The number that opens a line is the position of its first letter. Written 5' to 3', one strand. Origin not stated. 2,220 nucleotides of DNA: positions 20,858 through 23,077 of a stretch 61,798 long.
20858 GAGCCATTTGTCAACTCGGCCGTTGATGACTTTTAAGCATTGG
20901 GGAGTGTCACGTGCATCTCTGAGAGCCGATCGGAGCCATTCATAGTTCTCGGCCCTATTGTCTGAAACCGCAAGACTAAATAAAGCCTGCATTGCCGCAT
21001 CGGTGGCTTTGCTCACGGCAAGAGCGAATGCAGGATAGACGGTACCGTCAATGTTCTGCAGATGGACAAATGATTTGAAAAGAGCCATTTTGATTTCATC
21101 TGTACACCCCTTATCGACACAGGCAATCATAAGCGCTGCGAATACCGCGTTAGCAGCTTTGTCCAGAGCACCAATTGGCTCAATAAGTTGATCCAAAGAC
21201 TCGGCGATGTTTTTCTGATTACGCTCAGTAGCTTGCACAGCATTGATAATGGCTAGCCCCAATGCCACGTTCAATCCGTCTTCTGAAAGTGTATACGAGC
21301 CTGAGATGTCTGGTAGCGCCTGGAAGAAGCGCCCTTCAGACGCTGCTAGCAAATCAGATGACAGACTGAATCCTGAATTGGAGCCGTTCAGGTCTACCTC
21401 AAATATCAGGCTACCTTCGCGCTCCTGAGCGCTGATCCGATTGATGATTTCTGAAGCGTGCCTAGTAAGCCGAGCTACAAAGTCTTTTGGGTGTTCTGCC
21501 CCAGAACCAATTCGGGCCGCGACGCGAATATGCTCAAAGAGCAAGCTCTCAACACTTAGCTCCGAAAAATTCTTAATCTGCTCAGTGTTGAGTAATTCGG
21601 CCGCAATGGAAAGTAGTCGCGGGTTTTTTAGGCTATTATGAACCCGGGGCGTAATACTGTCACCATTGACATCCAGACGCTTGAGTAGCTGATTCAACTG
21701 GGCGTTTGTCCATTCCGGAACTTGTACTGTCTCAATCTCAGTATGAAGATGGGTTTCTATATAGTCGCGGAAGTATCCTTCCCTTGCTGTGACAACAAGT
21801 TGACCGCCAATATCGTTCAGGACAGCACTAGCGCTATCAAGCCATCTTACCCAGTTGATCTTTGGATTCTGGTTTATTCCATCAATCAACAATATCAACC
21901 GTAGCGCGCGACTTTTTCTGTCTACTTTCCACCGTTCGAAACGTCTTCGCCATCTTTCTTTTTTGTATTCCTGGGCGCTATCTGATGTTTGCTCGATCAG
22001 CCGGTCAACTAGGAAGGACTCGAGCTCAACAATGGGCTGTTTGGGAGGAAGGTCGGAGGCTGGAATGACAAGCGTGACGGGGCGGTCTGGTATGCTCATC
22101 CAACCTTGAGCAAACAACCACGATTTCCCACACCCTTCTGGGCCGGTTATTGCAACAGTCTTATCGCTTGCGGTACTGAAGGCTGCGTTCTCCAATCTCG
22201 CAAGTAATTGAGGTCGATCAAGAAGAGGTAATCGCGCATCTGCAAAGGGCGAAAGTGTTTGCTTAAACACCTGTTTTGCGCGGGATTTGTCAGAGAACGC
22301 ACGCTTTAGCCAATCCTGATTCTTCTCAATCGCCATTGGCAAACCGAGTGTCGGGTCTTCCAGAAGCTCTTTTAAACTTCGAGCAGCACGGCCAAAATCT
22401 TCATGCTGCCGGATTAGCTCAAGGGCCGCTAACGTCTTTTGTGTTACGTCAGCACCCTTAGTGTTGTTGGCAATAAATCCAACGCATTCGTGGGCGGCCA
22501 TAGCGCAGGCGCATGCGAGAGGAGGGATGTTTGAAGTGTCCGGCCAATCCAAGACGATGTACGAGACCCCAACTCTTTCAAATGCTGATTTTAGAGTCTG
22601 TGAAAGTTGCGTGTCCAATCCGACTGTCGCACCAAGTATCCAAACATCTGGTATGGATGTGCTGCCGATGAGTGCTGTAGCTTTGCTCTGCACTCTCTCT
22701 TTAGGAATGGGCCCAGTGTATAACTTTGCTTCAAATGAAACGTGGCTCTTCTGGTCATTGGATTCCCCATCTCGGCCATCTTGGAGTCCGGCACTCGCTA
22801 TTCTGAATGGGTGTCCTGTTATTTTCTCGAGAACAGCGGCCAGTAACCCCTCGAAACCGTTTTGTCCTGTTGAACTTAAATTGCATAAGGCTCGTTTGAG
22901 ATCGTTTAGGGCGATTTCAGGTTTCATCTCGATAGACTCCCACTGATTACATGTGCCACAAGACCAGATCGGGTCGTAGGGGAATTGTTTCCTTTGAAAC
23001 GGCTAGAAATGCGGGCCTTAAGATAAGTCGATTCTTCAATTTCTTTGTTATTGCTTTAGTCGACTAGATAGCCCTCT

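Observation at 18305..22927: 1540-aa Mrr-like nuclease-P-loop-helical-repeat giant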

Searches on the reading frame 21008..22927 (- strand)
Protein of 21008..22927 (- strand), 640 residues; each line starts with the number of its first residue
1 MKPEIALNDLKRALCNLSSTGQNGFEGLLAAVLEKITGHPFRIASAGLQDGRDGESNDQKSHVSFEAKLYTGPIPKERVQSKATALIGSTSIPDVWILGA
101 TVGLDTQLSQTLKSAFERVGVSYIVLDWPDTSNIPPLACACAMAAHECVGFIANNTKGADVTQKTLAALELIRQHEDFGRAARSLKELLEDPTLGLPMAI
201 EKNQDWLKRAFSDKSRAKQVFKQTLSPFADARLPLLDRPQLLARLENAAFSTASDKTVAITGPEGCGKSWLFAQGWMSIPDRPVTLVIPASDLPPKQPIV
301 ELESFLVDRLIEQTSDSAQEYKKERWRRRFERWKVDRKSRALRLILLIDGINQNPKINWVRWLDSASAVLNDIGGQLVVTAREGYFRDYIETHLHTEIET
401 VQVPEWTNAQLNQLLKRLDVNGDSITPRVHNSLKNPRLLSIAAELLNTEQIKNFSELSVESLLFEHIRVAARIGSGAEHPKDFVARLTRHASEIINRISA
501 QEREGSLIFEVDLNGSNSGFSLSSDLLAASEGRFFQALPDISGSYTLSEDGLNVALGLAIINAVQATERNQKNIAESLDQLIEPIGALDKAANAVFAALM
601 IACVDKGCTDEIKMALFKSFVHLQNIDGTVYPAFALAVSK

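Call 20: predict_structure(alignment_id=A2)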
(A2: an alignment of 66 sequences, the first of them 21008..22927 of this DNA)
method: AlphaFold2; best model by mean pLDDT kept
length: 640 residues; sequences in the alignment: 66
mean_pLDDT: 89.7   pTM: 0.87
mean pLDDT of the five models: 89.7, 89.1, 87.5, 86.2, 85.8
residues with pLDDT >= 90: 427; 70-90: 180; 50-70: 33; < 50: 0
segments of 3 or more residues with pLDDT < 50: none
pLDDT, mean of each block of 10 residues (from residue 1): 89 92 94 90 75 79 87 85 88 91 93 93 94 95 96 90 95 95 92 89 95 90 83 82 94 92 92 92 94 78 93 93 92 80 94 90 94 95 90 94 96 94 93 94 92 94 91 75 90 91 85 62 70 84 87 96 95 92 91 95 91 94 88 90
secondary structure, 60 per line:
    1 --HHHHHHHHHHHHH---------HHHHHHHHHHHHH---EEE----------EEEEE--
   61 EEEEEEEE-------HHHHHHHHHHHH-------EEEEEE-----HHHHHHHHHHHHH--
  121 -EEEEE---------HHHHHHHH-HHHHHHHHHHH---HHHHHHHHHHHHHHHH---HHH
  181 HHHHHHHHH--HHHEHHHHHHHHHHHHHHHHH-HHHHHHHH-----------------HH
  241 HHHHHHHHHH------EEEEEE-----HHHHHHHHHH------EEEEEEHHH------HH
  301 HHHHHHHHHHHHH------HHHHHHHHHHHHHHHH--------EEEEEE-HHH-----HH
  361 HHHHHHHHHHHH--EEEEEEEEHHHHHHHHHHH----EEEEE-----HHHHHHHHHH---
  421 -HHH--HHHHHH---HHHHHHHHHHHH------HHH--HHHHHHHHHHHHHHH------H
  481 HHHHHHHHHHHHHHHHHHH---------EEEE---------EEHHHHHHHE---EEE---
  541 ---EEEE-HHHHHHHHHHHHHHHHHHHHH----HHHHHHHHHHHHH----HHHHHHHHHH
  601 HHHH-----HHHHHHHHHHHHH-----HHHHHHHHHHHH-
elements in order: H3-15 H25-37 E41-43 E54-58 E61-68 H76-87 E95-100 H106-118 E122-126 H136-143 H145-155 H159-174 H178-189 H196-212 H214-221 H239-250 E257-262 H268-277 E284-289 H299-313 H320-335 E344-349 H359-372 E375-382 H383-393 E398-402 H408-417 H427-432 H436-447 H459-473 H480-499 E509-512 H524-530 E535-537 E544-547 H549-569 H574-586 H591-604 H610-622 H628-639

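Call 23: fold_search(model_id=the predicted structure, library=pdb)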
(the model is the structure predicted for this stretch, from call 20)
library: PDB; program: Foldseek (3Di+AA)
matches with E <= 10: 1372; with E <= 0.001: 167
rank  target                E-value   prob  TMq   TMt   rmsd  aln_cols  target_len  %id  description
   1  8dgf_A                1.6e-09  1.00  0.41  0.20  14.1       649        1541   12  Avs4 bound to phage PhiV-1 portal (released 2022-08-03)
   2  8dgf_B                2.2e-09  1.00  0.36  0.18  15.7       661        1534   12  Avs4 bound to phage PhiV-1 portal (released 2022-08-03)
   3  8dgc_A                6.7e-07  1.00  0.28  0.12  19.2       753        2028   13  Avs3 bound to phage PhiV-1 terminase (released 2022-08-03)
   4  4kxf_L                8.1e-07  1.00  0.24  0.19  14.3       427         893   13  Crystal structure of NLRC4 reveals its autoinhibition mechanism (released 2013-07-24)
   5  4kxf_F                9.3e-07  1.00  0.25  0.19  18.3       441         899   14  Crystal structure of NLRC4 reveals its autoinhibition mechanism (released 2013-07-24)
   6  4kxf_D                1.4e-06  1.00  0.24  0.18  18.2       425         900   13  Crystal structure of NLRC4 reveals its autoinhibition mechanism (released 2013-07-24)
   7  4kxf_N                1.5e-06  1.00  0.25  0.19  17.1       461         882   12  Crystal structure of NLRC4 reveals its autoinhibition mechanism (released 2013-07-24)
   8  9lq2_A                1.7e-06  1.00  0.28  0.20  27.0       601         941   13  Structure of human dimeric NLRP7-TCL1A complex (released 2025-12-10)
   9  9lq4_A                3.2e-06  1.00  0.28  0.22  13.3       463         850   13  Structure of the human monomeric NLRP7-TCL1A complex (released 2025-12-10)
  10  4kxf_K                4.6e-06  1.00  0.25  0.19  17.1       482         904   13  Crystal structure of NLRC4 reveals its autoinhibition mechanism (released 2013-07-24)
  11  2a5y_B                1.2e-05  1.00  0.30  0.37  13.5       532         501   11  Structure of a CED-4/CED-9 complex (released 2005-10-11)
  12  5jul_A                1.6e-05  1.00  0.32  0.19  17.4       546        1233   14  Near atomic structure of the Dark apoptosome (released 2017-02-22)
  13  8y6q_K                2.3e-05  1.00  0.29  0.19  19.5       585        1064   14  Structure of the Dark/Dronc complex (released 2024-08-07)
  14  3shf                  3.5e-05  1.00  0.25  0.15  22.8       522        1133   14  Crystal structure of the R265S mutant of full-length murine Apaf-1 (released 2011-08-24)
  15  3j9l_Q                3.7e-05  1.00  0.28  0.19  17.6       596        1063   13  Structure of Dark apoptosome from Drosophila melanogaster (released 2015-02-25)
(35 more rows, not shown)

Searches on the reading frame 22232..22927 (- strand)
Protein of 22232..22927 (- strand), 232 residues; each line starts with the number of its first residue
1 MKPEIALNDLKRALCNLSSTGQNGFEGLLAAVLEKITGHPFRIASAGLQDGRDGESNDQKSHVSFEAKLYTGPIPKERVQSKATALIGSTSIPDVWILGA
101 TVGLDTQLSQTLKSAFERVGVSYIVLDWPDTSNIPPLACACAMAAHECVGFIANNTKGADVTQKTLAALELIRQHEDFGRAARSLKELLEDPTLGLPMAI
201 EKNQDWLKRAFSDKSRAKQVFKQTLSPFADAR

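Call 50: find_homologous_proteins(query=A4, max_evalue=0.01)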
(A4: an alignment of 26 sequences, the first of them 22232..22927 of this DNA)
Query A4 (26 sequences) (232 aa, profile of the alignment): 40 proteins with E <= 0.01 among 8000 candidates.
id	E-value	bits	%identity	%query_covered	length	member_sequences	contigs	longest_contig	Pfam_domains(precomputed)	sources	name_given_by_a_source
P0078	4.7e-79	283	43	90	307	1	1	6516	-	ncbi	ncbi:MAG: hypothetical protein EON87_07390, partial [Brevundimonas sp.]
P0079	9.7e-77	276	40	90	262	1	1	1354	-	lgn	-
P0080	3.3e-76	274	38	95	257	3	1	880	-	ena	-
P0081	5.9e-76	273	44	97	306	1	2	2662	-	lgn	-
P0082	1.3e-75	272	36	95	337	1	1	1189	-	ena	-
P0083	6.4e-75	270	36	95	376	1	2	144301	-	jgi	jgi:hypothetical protein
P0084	9.0e-75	269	54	85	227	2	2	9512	-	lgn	-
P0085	8.5e-73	263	36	94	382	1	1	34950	-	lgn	-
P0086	6.4e-72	260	39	95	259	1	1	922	-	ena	-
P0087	6.5e-72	260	38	95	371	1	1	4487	-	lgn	-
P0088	3.7e-70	254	35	95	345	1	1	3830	-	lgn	-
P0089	1.9e-69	252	35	96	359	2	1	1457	-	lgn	-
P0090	2.2e-69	251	35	98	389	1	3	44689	-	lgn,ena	-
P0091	4.4e-69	250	32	96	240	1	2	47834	-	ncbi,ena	-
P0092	6.3e-69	250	30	96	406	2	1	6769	-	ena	-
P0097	2.2e-64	235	39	89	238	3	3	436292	-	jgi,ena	-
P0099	7.0e-63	230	31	95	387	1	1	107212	PF24883.3,PF13401.13,PF13191.13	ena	-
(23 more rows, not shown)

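Call 51: search_protein_families(library=pfam, alignment_id=A4, max_evalue=10)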
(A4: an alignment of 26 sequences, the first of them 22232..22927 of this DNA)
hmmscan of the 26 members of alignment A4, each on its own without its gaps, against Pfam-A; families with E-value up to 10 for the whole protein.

A. member 1, window:22232-22927:- (232 aa): 0 families

B. families by the number of members that match (of 26 scanned): 6 families
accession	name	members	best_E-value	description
PF04471.18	Mrr_cat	6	0.00022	Restriction endonuclease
PF19289.4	PmbA_TldD_3rd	1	0.059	PmbA/TldA metallopeptidase C-terminal domain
PF18339.7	Tudor_1_RapA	1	0.13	RapA N-terminal Tudor like domain 1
PF01767.21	Birna_VP3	1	0.13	Birnavirus VP3 protein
PF22464.2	Spike_JR1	1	0.2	Spike protein P1, first jelly-roll domain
PF11774.14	Lsr2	1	0.21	Lsr2 dimerization domain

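Call 53: search_protein_families(library=pfam, proteins=[P0099, P0083], max_evalue=0.01)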
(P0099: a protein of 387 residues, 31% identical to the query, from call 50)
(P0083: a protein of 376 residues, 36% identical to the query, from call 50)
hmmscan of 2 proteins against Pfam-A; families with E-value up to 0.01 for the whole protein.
P0099 (387 aa): 11 families
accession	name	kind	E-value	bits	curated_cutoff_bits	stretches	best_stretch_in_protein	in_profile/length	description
PF13191.12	AAA_16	-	5.9e-08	33.8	32.6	1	242-339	13-108/167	AAA ATPase domain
PF13401.12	AAA_22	-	3.9e-06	27.6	27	1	253-346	7-91/130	AAA domain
PF24883.2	NPHP3_N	-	5.5e-06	27.1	24.8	1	254-379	25-164/164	Nephrocystin 3, N-terminal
PF05729.18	NACHT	-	2.8e-05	24.5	26.7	1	253-375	2-125/167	NACHT domain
PF00931.28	NB-ARC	-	9e-05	22.3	23.5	1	253-381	20-138/248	NB-ARC domain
PF20720.3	nSTAND3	-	0.00026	21.2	27.2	0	241-279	7-45/155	Novel STAND NTPase 3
PF13481.12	AAA_25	-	0.003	17.7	27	0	248-269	30-51/195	AAA domain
PF00005.33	ABC_tran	-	0.0038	18.3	25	0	246-276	6-36/137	ABC transporter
PF07728.20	AAA_5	-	0.005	17.3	22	0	253-297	1-48/139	AAA domain (dynein-related subfamily)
PF01637.24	ATPase_2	-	0.005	17.1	33.2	1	245-287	14-56/225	ATPase domain predominantly from Archaea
PF20703.3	nSTAND1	-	0.0078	16.3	27.1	1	234-350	16-126/379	Novel STAND NTPase 1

P0083 (376 aa): 1 family
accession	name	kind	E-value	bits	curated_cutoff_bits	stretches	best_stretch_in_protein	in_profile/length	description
PF13191.12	AAA_16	-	0.0017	19.3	32.6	1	239-334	5-101/167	AAA ATPase domain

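Call 92: find_encoding_contigs(protein=P0097, flank=7000, max_places=1)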
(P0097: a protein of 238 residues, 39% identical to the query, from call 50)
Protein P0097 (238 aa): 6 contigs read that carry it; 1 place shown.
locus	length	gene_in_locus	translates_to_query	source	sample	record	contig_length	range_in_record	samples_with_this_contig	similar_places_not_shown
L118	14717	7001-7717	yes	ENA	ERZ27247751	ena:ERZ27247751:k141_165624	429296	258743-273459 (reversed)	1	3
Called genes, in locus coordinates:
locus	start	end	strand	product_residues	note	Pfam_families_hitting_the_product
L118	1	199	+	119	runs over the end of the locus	PF04234:CopC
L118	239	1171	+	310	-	PF05425:CopD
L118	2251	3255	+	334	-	PF03480:DctP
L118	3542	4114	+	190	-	PF04290:DctQ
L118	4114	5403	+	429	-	PF06808:DctM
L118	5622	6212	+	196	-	PF07813:LTXXQ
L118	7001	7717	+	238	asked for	-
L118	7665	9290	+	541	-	-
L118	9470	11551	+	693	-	-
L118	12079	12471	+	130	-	-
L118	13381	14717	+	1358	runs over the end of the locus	-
